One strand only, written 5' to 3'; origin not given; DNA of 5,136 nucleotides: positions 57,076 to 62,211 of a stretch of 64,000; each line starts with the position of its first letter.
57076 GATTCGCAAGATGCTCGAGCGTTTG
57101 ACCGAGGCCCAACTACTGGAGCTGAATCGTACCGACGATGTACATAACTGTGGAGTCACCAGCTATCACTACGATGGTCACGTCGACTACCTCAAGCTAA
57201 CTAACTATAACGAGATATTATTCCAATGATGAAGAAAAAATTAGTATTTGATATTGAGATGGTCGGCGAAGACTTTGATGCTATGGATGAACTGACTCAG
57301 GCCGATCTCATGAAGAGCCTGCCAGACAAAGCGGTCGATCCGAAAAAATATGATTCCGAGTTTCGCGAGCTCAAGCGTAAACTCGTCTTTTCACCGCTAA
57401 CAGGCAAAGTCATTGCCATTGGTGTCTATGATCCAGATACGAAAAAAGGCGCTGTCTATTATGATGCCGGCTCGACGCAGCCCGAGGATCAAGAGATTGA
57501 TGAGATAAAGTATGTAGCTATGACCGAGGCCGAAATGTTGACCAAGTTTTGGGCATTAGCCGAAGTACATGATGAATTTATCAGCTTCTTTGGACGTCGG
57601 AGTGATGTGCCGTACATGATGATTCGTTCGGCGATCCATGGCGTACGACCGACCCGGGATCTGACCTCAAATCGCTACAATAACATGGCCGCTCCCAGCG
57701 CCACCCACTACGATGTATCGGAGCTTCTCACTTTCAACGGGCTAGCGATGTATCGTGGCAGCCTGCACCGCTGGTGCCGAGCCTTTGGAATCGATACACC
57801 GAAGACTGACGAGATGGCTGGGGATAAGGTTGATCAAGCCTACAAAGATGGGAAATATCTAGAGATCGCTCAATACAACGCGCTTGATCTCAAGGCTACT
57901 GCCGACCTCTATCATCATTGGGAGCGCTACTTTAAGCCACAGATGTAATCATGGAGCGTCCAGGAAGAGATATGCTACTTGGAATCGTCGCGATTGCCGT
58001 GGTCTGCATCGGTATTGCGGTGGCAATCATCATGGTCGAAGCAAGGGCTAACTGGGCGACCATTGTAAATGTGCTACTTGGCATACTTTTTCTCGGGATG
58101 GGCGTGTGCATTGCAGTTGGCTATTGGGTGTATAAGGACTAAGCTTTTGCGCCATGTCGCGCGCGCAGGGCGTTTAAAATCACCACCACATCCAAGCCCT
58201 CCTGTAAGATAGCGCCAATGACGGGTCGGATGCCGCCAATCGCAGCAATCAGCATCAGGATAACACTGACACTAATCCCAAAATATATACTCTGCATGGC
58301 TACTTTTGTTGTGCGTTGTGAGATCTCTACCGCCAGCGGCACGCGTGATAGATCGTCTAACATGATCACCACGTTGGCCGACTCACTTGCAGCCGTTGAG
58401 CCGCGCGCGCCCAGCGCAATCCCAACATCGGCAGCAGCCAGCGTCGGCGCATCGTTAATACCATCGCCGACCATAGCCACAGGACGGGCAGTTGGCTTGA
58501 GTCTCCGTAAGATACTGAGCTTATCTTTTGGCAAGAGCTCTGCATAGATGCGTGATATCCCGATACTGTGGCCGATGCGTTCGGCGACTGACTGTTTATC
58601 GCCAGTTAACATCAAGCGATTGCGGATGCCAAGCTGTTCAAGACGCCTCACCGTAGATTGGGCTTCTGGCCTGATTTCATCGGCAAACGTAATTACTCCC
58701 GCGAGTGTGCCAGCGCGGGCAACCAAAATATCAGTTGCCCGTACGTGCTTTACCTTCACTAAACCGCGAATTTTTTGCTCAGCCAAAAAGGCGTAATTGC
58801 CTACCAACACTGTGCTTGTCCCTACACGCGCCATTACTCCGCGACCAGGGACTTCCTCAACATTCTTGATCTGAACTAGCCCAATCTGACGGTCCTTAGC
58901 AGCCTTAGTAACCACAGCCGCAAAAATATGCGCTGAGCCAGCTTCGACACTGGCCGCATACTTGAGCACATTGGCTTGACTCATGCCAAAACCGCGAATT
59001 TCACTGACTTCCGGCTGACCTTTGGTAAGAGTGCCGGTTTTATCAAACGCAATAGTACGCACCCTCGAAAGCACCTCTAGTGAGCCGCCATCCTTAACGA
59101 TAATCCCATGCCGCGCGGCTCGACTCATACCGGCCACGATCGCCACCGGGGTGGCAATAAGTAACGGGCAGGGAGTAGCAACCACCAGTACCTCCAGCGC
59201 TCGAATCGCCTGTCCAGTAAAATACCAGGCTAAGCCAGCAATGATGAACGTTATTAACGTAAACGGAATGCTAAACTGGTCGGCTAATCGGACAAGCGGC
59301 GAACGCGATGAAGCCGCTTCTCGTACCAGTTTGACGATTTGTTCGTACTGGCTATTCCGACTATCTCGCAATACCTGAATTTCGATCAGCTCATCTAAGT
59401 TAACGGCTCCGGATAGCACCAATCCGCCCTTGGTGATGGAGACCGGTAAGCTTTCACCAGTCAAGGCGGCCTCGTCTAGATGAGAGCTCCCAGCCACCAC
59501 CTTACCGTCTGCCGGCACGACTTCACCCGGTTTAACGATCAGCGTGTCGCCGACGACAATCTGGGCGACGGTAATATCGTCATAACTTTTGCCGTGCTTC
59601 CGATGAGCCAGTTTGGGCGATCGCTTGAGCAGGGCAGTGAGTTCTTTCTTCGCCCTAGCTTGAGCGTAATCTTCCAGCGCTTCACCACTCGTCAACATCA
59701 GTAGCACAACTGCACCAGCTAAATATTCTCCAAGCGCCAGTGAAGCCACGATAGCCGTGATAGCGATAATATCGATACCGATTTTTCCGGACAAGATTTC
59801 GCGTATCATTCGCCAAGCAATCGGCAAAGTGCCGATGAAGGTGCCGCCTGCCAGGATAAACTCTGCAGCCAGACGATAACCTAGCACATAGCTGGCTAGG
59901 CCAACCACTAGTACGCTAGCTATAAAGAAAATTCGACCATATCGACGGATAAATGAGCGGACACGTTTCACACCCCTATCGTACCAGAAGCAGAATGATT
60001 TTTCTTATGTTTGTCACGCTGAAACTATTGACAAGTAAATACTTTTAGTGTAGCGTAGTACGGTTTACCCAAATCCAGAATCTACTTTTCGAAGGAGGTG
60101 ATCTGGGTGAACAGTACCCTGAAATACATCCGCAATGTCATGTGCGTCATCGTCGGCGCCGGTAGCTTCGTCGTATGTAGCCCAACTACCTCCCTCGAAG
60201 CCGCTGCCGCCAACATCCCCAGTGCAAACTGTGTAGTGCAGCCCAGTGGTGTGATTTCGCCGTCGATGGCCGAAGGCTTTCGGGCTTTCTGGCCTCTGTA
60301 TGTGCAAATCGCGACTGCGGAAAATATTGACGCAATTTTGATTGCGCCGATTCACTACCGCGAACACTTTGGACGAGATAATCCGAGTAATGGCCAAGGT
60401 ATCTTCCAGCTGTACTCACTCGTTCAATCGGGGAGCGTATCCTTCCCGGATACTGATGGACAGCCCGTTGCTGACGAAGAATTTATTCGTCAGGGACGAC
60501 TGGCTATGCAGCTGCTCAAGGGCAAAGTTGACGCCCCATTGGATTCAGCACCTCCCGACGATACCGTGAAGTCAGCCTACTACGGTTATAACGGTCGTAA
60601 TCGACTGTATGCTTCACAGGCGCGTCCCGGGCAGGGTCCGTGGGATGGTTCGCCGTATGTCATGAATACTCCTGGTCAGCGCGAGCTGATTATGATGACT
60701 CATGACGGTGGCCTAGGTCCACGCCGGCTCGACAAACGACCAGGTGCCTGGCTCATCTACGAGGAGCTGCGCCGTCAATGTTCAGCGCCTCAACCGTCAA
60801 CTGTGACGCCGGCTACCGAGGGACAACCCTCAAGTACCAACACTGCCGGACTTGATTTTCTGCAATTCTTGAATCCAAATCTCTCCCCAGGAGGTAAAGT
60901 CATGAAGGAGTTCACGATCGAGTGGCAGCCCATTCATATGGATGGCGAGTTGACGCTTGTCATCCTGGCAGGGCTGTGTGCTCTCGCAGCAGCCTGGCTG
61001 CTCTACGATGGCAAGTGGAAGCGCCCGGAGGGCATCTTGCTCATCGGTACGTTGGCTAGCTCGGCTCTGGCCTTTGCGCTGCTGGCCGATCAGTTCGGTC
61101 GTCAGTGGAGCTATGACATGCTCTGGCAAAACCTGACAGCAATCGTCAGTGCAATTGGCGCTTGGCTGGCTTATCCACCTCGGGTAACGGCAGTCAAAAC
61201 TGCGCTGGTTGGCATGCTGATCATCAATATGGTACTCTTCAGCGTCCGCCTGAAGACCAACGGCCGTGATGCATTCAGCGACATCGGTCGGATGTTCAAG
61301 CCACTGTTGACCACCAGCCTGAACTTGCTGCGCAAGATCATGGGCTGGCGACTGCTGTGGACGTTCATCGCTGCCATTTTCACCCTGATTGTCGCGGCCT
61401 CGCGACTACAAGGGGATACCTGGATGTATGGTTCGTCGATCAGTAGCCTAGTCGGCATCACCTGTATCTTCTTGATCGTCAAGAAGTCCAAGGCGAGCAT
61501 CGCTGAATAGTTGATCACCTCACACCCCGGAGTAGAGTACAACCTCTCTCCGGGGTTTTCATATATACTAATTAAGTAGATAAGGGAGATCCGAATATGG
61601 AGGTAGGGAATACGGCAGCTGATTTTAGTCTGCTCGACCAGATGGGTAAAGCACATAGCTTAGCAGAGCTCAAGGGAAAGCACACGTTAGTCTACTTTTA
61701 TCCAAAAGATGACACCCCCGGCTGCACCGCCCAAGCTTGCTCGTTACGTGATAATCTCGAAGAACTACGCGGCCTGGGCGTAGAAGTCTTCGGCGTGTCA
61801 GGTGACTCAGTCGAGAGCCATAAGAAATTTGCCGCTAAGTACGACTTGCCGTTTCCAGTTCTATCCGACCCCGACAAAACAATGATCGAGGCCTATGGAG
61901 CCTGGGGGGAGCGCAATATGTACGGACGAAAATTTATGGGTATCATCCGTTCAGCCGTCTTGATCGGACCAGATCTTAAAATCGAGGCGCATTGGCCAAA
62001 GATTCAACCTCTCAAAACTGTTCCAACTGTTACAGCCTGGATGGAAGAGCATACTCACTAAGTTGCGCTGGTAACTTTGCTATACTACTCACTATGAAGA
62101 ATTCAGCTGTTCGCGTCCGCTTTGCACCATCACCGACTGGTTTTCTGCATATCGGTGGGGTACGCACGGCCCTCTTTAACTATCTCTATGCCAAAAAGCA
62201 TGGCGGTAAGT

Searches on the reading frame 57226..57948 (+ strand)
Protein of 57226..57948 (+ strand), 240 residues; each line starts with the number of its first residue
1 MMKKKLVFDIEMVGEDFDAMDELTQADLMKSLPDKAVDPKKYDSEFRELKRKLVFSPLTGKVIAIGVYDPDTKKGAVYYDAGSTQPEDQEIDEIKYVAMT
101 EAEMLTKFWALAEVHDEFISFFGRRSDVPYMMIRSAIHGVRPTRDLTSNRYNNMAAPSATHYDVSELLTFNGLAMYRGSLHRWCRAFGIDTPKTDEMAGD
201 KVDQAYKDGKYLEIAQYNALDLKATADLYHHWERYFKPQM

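Call 38: search_protein_families(library=pfam, proteins=[window:57226-57948:+], max_evalue=0.00001)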
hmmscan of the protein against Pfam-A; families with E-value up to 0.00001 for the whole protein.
window:57226-57948:+ (240 aa): 1 family
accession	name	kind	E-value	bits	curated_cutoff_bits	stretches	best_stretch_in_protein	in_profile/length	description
PF10108.15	DNA_pol_B_exo2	-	1.4e-15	58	24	1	90-232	26-173/213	Predicted 3'-5' exonuclease related to the exonuclease domain of PolB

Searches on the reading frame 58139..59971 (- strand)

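Call 38: search_protein_families(library=pfam, proteins=[window:58139-59971:-], max_evalue=0.00001)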
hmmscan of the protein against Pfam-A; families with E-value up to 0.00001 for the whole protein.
window:58139-59971:- (610 aa): 2 families
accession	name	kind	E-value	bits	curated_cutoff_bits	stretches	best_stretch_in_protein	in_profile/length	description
PF00122.25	E1-E2_ATPase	-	2.4e-47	161.3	28.1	1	118-288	3-181/181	E1-E2 ATPase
PF00702.32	Hydrolase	-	4.6e-31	109.1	26.4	1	304-515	1-191/191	haloacid dehalogenase-like hydrolase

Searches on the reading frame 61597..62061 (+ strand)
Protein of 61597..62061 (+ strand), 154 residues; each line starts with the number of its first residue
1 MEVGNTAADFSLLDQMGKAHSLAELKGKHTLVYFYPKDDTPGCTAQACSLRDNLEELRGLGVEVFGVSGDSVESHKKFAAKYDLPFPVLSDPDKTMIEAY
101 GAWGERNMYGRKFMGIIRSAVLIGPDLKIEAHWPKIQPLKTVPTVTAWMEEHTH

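Call 38: search_protein_families(library=pfam, proteins=[window:61597-62061:+], max_evalue=0.00001)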
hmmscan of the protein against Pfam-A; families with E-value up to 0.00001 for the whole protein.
window:61597-62061:+ (154 aa): 2 families
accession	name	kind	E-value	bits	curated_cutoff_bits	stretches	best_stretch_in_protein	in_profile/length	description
PF00578.27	AhpC-TSA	-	9.8e-38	129.3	26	1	3-131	1-123/124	AhpC/TSA family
PF08534.16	Redoxin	-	9.3e-21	74.6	26.6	1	3-121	2-121/148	Redoxin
